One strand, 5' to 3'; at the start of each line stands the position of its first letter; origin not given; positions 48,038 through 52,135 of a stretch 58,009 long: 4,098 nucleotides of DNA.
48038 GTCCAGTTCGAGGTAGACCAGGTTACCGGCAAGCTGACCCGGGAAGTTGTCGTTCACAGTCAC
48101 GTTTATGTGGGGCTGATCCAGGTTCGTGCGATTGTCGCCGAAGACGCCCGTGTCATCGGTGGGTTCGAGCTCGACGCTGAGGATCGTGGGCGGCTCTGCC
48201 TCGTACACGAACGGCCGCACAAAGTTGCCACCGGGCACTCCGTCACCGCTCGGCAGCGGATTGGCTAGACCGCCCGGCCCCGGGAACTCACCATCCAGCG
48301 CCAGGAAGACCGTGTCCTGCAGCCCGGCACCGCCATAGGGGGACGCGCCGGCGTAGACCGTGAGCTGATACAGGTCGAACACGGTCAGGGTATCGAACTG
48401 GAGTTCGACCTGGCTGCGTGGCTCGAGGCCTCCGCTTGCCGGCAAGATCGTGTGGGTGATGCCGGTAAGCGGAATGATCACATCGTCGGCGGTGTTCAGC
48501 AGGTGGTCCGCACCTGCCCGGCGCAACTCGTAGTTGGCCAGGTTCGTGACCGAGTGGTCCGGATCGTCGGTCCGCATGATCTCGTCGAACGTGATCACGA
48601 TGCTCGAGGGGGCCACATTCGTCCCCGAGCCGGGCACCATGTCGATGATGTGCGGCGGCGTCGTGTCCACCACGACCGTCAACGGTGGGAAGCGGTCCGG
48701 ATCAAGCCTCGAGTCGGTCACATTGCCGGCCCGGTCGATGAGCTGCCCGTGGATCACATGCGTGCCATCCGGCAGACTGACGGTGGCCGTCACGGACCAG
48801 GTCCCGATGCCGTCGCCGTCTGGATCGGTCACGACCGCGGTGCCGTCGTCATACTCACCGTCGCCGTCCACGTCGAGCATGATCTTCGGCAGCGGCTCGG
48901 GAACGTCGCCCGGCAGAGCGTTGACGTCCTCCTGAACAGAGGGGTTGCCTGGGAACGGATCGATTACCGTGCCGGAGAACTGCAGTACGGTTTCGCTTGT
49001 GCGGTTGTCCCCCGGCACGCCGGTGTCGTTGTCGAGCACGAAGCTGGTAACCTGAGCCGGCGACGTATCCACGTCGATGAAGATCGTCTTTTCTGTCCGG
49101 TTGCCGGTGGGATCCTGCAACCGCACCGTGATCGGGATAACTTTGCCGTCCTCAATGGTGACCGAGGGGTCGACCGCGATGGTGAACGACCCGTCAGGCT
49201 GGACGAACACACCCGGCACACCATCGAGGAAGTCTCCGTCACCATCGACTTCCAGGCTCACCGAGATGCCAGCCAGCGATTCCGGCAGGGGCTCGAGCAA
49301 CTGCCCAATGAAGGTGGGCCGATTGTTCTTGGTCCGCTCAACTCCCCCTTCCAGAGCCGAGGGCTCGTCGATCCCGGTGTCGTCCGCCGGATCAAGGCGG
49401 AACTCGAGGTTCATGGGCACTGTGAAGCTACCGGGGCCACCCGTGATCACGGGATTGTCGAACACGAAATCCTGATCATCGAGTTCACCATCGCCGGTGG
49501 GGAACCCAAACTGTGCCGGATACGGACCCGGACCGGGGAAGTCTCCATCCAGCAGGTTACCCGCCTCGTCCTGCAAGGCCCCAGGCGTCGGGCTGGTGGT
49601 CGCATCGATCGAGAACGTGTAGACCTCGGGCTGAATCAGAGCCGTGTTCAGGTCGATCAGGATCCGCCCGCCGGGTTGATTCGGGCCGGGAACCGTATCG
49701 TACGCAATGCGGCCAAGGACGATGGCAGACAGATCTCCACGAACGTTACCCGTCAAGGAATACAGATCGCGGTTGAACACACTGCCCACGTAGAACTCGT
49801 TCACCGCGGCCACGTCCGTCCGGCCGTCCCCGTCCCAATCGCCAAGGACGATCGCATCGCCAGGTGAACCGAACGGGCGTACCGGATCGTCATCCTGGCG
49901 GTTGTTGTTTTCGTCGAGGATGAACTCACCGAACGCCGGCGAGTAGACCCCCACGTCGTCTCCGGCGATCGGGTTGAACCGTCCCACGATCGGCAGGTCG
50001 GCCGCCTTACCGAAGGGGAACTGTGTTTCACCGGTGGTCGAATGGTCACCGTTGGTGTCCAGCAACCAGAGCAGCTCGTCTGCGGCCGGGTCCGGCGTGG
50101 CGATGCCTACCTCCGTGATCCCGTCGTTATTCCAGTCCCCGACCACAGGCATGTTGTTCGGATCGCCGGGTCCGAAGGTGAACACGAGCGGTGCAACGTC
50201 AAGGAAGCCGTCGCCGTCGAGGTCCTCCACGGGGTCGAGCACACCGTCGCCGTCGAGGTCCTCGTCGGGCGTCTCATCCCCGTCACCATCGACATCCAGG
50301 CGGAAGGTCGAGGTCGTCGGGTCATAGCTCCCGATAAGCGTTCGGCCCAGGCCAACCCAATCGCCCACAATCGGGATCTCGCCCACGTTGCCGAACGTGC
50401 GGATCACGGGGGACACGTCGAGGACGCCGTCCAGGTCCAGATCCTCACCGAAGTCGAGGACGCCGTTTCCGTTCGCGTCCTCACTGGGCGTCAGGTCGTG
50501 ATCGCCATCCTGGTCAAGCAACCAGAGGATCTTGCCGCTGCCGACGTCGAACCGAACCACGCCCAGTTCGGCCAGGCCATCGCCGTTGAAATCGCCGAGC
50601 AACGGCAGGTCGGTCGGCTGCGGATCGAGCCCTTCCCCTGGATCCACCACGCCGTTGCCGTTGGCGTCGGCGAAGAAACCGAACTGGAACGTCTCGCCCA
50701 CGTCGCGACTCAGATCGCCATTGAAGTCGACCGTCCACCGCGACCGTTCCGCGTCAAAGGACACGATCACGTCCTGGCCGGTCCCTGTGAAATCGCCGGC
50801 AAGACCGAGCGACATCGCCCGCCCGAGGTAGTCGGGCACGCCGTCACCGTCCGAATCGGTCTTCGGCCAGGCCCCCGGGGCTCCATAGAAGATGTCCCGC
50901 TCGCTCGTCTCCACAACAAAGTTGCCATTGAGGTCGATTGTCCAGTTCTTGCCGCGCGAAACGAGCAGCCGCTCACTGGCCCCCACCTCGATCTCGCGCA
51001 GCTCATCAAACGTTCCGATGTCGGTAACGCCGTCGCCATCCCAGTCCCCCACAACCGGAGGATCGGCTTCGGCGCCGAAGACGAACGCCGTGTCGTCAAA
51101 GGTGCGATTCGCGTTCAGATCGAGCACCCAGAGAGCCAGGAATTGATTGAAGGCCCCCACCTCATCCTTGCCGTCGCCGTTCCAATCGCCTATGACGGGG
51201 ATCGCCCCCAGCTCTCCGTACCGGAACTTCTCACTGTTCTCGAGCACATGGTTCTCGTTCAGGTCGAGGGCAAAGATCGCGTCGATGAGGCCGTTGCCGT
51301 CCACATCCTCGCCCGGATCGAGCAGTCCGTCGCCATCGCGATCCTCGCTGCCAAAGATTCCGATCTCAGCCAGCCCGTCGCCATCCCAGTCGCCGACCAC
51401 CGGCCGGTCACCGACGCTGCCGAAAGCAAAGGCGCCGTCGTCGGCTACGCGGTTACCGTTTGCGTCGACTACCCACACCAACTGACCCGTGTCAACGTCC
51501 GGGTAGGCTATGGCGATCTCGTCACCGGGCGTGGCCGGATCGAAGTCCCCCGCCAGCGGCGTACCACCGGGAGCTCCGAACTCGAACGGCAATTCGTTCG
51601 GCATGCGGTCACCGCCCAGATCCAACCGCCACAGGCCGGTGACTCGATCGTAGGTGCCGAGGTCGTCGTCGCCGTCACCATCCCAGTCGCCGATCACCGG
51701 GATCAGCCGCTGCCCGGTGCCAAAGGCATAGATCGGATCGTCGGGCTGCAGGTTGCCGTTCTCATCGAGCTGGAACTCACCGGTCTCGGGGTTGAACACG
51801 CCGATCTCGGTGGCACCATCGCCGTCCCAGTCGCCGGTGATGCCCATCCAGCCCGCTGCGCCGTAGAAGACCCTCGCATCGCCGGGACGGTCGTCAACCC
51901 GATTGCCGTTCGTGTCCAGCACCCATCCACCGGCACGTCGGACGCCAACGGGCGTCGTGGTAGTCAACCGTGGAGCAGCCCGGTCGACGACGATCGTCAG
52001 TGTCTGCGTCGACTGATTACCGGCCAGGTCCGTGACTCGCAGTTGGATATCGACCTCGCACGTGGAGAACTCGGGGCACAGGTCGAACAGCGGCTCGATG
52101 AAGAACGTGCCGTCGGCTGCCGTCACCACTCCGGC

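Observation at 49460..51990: Twelve-repeat propeller block inserted inside a single Ig-like domain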

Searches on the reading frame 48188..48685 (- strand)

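Call 51: search_protein_families(library=pfam, proteins=[window:48188-48685:-], max_evalue=10)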
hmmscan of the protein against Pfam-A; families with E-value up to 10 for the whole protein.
seq(166 aa): 1 family
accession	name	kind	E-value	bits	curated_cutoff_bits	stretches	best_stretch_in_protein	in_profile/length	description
PF13205.12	Big_5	-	0.0004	21.5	23.6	1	7-48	1-44/105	Bacterial Ig-like domain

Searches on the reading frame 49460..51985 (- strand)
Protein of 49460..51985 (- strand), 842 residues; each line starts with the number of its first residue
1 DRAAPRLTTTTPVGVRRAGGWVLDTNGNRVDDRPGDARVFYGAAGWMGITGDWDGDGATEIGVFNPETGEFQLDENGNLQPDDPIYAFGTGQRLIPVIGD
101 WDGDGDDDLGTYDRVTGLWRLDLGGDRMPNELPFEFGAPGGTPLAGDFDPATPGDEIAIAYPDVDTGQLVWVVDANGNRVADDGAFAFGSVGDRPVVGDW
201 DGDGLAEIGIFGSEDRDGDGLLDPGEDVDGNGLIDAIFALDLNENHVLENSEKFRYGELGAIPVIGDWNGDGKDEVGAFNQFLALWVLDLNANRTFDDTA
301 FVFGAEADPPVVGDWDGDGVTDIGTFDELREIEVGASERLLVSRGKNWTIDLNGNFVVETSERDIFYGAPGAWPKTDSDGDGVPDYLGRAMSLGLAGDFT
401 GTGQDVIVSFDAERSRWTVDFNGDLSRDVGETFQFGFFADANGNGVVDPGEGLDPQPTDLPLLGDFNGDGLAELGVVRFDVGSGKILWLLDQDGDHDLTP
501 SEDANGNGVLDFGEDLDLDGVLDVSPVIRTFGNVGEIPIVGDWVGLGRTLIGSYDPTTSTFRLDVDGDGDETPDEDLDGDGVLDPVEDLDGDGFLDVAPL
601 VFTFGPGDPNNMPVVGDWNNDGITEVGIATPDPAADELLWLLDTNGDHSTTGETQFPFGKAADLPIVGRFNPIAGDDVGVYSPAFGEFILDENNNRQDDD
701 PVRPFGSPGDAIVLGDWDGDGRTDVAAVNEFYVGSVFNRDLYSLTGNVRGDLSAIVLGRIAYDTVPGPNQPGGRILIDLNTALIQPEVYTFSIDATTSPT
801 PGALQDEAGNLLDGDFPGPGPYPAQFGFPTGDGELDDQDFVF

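Call 9: search_protein_families(library=pfam, proteins=[window:49460-51985:-], max_evalue=10)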
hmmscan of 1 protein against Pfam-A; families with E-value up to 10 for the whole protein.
window:49460-51985:- (842 aa): 2 families
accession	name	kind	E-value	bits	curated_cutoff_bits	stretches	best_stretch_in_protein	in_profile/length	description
PF13517.12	FG-GAP_3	-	6.6e-05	23.9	26.9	6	267-323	1-59/61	FG-GAP-like repeat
PF07483.16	W_rich_C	-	0.17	12.4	26.2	1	163-190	56-84/105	Tryptophan-rich Synechocystis species C-terminal domain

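Call 21: search_solved_structures(query=window:49460-51985:-, max_evalue=1)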
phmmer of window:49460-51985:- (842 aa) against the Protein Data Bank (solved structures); distinct sequences matched with E-value up to 1: 1.
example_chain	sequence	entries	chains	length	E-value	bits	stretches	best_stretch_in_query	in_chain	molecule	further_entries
8ow6_A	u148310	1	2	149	0.14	13.5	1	267-357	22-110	Peridinin-chl a protein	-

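Call 30: search_protein_representatives(protein=window:49460-51985:-)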
Query: 842 residues. Proteins with E-value up to 0.001 (for the whole library): 18692; up to 1e-10: 8092; up to 1e-30: 190. The best 150 are listed.
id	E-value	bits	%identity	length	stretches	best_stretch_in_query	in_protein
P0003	1.1e-117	411.0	43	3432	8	10-325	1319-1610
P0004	1.6e-72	261.5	44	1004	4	21-326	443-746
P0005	9.5e-67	242.4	38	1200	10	37-137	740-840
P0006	6.9e-66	239.5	39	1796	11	44-116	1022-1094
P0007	2.9e-62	227.5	36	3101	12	39-126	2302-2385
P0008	6.2e-61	223.1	43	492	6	238-327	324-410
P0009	5.1e-60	220.1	37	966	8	36-137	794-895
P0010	1.2e-59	218.9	39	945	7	36-121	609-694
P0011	9.6e-57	209.3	46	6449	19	12-189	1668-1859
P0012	1.2e-55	205.6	42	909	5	13-327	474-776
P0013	6.7e-55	203.2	38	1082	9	60-211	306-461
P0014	7.7e-55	203.0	31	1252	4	51-326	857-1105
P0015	7.9e-55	202.9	48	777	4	12-204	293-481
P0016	3.3e-54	200.9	35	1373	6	36-145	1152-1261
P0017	3.4e-53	197.5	45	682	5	236-326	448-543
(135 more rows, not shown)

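Call 65: find_homologous_proteins(query=window:49460-51985:-, max_evalue=1e-20)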
Query window:49460-51985:- (842 aa): 918 proteins with E <= 1e-20 among 8000 candidates; the best 120 are listed.
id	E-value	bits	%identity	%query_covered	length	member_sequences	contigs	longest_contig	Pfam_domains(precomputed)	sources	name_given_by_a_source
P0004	5.1e-72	262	32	64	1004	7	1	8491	PF13517.13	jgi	-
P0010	3.8e-59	219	28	60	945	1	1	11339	PF00413.31,PF13517.13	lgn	-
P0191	1.3e-58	217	27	78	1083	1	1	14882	PF13517.13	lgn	-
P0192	5.1e-58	215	29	67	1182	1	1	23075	PF06739.18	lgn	-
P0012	3.8e-55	206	32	57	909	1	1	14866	-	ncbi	ncbi:MAG: VCBS repeat-containing protein [Planctomycetaceae bacterium]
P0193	5.6e-55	205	25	74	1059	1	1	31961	PF13517.13,PF17210.10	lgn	-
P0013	2.1e-54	203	27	80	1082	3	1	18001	PF13517.13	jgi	jgi:hypothetical protein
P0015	2.5e-54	203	35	57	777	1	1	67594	PF13517.13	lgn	-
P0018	8.5e-52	195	29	62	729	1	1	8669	-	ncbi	-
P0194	1.2e-51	194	26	79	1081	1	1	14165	PF13517.13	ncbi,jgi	jgi:hypothetical protein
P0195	1.4e-49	187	29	79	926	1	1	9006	PF00801.27,PF01833.31,PF18911.7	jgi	jgi:PKD repeat protein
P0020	6.8e-49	185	27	77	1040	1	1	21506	PF07995.18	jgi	jgi:glucose/arabinose dehydrogenase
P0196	6.5e-47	178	29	70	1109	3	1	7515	PF26549.1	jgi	-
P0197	2.5e-45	173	29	44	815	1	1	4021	PF13517.13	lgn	-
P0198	1.1e-44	171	28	32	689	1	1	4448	PF00413.31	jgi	jgi:matrixin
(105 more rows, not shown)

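Call 71: search_protein_families(library=pfam, proteins=[P0012, P0004, P0195, P0015], max_evalue=0.01)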
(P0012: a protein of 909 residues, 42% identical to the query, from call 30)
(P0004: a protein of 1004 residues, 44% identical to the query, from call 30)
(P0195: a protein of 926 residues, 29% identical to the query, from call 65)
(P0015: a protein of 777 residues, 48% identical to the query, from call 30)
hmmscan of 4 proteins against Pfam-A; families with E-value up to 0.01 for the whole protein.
P0012 (909 aa): 1 family
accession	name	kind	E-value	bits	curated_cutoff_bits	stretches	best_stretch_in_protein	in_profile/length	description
PF13517.12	FG-GAP_3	-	0.00054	20.9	26.9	2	465-521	1-59/61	FG-GAP-like repeat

P0004 (1004 aa): 2 families
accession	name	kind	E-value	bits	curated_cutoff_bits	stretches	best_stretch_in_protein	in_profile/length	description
PF13517.12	FG-GAP_3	-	2.8e-14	53.9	26.9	5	474-537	1-59/61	FG-GAP-like repeat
PF24144.1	Phage_tudor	-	0.00016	22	27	0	826-862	9-46/90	Phage tudor domain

P0195 (926 aa): 5 families
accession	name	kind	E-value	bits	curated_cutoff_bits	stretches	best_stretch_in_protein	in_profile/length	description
PF01833.30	TIG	-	1.6e-42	143.8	20.9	3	55-139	1-84/84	IPT/TIG domain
PF18911.6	PKD_4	-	2.8e-17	63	27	1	316-396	2-85/85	PKD domain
PF00801.26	PKD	-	1e-09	38.7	23.5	1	322-389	4-75/80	PKD domain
PF13517.12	FG-GAP_3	-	6e-05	24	26.9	0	442-494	1-54/61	FG-GAP-like repeat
PF24272.1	DUF7468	-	0.00029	21.5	27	0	590-617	30-57/69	Family of unknown function (DUF7468)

P0015 (777 aa): 3 families
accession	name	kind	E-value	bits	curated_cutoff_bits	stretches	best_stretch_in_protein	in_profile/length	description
PF13517.12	FG-GAP_3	-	1.5e-08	35.5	26.9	3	677-733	1-59/61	FG-GAP-like repeat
PF00413.30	Peptidase_M10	-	9e-05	22.8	24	1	150-205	75-132/159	Matrixin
PF02080.26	TrkA_C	-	0.00093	19.5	27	0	639-674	31-65/71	TrkA-C domain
